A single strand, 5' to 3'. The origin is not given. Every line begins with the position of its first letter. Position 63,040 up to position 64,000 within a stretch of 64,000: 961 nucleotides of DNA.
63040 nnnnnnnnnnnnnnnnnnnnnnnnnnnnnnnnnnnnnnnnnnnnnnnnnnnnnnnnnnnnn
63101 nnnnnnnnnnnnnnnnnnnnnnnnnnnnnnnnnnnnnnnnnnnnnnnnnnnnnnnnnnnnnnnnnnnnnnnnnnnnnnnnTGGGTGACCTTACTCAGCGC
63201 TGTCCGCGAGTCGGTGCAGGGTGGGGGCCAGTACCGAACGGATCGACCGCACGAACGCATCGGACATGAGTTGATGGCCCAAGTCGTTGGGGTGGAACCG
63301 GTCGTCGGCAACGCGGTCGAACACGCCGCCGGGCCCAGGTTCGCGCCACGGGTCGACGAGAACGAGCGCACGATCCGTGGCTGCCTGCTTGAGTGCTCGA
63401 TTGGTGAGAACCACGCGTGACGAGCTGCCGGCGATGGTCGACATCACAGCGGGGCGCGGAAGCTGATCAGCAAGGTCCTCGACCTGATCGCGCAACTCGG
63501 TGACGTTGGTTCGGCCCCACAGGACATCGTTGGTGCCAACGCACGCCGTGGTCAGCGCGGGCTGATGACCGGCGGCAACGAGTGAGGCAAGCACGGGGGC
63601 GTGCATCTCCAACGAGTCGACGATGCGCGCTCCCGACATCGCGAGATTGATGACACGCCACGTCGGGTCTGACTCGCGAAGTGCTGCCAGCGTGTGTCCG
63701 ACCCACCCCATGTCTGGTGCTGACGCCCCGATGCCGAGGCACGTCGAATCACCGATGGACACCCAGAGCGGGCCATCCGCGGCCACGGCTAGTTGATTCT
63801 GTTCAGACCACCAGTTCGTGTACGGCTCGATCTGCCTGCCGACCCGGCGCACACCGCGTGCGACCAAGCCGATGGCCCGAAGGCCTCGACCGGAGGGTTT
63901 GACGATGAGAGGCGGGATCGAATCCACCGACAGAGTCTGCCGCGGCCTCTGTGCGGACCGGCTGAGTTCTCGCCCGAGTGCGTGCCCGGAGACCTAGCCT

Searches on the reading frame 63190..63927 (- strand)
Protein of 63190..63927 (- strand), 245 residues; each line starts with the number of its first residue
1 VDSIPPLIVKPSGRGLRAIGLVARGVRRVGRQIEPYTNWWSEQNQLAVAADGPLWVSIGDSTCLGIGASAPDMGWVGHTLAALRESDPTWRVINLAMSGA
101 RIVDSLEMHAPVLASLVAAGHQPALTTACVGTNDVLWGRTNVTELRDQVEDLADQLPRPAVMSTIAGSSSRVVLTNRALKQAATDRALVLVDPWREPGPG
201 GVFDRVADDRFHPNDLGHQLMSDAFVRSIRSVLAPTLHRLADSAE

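Call 33: search_protein_families(library=pfam, proteins=[window:63190-63927:-])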
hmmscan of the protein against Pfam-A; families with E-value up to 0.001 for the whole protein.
window:63190-63927:- (245 aa): 2 families
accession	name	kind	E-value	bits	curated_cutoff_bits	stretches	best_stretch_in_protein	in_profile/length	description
PF13472.12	Lipase_GDSL_2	-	4.1e-16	60.4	32.9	1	58-220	2-178/178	GDSL-like Lipase/Acylhydrolase family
PF00657.28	Lipase_GDSL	-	6e-11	43.3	23.6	1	57-225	3-208/208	GDSL-like Lipase/Acylhydrolase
